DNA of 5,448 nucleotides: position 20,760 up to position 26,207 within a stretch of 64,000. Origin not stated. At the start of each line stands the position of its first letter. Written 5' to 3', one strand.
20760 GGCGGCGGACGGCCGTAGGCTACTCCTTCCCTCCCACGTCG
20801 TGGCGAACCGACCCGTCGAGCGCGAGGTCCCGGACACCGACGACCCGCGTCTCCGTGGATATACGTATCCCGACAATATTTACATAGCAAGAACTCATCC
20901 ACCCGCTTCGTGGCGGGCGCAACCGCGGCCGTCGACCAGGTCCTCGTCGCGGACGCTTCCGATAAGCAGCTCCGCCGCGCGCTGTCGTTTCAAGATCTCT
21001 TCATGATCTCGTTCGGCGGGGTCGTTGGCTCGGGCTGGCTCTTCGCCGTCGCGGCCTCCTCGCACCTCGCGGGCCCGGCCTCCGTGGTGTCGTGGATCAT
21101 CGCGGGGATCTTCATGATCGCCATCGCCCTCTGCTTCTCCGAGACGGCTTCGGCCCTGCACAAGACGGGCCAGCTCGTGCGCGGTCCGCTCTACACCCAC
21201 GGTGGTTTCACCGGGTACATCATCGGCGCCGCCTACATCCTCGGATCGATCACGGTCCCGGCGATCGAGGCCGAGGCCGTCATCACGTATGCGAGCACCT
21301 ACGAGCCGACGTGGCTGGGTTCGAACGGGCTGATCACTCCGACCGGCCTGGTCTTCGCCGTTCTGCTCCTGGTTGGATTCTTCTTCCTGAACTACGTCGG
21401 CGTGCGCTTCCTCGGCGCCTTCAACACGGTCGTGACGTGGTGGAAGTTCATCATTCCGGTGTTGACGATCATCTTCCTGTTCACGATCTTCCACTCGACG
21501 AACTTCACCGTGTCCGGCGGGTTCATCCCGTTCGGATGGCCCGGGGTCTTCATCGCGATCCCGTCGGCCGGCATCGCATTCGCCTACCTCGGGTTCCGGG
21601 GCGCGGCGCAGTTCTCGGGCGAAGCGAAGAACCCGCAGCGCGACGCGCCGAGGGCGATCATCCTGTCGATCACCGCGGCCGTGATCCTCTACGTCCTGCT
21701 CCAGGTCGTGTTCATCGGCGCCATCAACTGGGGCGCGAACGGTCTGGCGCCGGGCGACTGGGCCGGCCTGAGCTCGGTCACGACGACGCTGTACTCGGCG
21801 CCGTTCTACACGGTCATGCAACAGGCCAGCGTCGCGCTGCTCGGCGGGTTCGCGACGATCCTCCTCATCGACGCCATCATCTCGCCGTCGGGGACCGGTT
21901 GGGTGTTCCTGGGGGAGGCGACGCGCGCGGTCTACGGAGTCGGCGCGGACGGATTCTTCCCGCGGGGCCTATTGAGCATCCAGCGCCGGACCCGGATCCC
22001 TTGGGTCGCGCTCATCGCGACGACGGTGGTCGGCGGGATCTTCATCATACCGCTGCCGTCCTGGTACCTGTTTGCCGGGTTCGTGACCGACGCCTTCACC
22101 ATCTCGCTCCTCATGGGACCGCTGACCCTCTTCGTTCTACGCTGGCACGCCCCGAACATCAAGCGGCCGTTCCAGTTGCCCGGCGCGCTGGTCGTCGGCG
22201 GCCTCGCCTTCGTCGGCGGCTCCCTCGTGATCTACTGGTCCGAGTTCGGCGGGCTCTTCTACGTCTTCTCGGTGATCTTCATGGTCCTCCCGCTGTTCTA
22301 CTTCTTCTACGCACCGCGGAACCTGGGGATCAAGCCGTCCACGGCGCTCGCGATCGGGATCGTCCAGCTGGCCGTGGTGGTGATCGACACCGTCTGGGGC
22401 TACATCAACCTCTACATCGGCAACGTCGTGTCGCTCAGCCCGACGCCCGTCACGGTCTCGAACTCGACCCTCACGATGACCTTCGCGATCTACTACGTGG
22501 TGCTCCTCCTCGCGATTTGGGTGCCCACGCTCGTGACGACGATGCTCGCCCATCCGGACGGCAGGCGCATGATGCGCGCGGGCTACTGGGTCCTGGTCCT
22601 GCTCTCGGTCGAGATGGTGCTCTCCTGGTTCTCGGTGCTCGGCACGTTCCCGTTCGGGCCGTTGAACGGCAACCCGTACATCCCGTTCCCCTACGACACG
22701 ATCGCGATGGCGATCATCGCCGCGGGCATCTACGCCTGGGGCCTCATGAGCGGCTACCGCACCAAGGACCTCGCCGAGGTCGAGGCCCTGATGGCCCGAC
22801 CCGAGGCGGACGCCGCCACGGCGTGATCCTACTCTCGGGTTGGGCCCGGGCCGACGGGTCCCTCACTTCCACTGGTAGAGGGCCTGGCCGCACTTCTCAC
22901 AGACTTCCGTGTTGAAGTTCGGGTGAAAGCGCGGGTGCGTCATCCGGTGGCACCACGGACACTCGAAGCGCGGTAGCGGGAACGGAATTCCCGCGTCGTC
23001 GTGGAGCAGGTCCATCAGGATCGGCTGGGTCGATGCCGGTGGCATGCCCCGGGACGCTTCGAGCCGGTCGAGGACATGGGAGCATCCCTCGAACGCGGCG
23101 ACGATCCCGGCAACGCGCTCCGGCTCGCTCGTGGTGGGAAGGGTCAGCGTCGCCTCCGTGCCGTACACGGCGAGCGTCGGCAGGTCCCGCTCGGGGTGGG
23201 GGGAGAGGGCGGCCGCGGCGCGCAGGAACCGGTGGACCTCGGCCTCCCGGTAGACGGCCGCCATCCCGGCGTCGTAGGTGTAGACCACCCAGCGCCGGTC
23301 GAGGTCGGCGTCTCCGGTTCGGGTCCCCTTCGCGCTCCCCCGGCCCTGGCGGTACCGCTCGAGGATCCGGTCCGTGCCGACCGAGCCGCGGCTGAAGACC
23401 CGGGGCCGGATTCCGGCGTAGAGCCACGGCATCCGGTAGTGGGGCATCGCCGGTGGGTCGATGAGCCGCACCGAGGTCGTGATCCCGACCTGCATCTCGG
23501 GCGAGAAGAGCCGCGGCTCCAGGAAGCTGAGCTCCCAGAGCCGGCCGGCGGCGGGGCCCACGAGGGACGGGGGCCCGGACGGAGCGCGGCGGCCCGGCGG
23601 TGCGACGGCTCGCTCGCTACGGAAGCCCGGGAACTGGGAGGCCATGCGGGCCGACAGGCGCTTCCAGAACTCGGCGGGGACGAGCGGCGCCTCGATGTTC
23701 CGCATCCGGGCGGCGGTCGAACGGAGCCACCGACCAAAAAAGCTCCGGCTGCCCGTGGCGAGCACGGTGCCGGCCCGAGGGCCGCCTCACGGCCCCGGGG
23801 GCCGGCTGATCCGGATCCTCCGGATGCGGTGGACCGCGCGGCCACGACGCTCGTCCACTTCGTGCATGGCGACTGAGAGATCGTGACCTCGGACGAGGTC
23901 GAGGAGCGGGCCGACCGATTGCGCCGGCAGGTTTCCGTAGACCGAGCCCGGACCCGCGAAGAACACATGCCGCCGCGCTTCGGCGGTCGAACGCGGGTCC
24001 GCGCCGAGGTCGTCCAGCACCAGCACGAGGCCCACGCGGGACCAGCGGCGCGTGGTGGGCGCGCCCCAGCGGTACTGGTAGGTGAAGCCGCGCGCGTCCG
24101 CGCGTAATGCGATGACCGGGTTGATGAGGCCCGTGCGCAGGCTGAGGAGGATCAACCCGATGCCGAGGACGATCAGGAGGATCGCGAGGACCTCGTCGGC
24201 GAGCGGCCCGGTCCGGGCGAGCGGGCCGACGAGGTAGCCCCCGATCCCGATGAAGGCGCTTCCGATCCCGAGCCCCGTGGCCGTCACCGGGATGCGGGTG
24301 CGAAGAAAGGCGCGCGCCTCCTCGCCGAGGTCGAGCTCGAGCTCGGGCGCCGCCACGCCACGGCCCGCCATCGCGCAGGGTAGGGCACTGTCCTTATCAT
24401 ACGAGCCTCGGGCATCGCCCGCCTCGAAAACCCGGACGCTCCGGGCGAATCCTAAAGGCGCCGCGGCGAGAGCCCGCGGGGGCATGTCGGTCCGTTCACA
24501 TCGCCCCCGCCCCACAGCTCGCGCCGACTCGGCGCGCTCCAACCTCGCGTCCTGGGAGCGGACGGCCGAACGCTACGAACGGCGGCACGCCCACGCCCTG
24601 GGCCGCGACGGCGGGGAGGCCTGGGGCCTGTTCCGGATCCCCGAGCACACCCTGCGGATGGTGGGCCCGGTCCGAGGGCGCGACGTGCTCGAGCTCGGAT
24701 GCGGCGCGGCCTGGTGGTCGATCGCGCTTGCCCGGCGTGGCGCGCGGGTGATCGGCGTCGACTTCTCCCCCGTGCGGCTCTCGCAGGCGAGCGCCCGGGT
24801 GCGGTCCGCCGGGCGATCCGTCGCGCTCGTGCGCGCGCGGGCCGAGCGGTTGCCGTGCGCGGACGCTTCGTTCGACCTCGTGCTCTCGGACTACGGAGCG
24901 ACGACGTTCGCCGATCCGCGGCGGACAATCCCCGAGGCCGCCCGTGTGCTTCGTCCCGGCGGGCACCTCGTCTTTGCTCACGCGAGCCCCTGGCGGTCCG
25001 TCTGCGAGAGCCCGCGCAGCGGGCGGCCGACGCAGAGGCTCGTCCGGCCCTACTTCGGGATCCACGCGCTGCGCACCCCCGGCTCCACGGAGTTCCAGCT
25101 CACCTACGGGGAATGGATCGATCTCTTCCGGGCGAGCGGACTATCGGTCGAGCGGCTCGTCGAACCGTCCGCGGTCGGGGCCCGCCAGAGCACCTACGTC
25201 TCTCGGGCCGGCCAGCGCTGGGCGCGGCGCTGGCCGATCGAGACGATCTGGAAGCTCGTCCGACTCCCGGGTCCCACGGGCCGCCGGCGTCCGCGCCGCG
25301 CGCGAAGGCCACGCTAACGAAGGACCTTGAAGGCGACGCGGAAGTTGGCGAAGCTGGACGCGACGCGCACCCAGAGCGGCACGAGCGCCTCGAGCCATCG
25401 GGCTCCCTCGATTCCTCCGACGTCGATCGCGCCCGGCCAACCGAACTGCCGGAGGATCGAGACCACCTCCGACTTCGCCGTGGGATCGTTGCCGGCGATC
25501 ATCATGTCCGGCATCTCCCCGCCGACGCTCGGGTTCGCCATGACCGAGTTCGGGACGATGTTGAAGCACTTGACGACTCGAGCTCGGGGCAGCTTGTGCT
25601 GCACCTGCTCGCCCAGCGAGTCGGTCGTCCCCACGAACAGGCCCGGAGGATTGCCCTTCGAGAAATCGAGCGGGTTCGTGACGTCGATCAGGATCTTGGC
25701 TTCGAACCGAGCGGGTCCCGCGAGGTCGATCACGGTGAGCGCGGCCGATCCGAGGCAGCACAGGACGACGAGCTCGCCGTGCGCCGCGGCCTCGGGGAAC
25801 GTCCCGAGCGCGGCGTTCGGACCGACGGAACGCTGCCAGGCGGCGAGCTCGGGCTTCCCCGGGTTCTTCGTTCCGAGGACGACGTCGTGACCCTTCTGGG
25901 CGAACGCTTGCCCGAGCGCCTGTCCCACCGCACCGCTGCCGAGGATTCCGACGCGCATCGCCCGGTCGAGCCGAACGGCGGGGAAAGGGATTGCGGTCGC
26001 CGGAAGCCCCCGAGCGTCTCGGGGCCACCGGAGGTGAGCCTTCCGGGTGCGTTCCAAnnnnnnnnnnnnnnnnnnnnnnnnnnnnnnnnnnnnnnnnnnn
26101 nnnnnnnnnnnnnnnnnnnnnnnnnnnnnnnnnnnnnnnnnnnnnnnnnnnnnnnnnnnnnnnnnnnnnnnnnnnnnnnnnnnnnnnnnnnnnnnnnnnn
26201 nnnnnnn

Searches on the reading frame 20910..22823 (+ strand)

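Call 59: search_protein_families(library=pfam, proteins=[window:20910-22823:+], max_evalue=0.0001)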
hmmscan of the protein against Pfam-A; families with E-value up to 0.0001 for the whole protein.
window:20910-22823:+ (638 aa): 2 families
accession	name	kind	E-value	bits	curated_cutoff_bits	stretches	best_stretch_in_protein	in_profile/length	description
PF13520.12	AA_permease_2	-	1.6e-34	120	27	1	25-481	1-420/427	Amino acid permease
PF00324.27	AA_permease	-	1.7e-17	63.7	24.6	1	30-420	2-379/470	Amino acid permease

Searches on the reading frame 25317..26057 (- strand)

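Call 60: search_protein_families(library=pfam, proteins=[window:25317-26057:-], max_evalue=0.0001)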
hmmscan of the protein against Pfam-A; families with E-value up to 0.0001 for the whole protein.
window:25317-26057:- (247 aa): 2 families
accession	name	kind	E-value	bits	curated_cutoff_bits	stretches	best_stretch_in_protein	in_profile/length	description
PF03807.23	F420_oxidored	-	3.8e-14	53.5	21.6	1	35-129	1-94/94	NADP oxidoreductase coenzyme F420-dependent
PF10727.15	Rossmann-like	-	1.6e-06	28.3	23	1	34-101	15-80/131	Rossmann-like domain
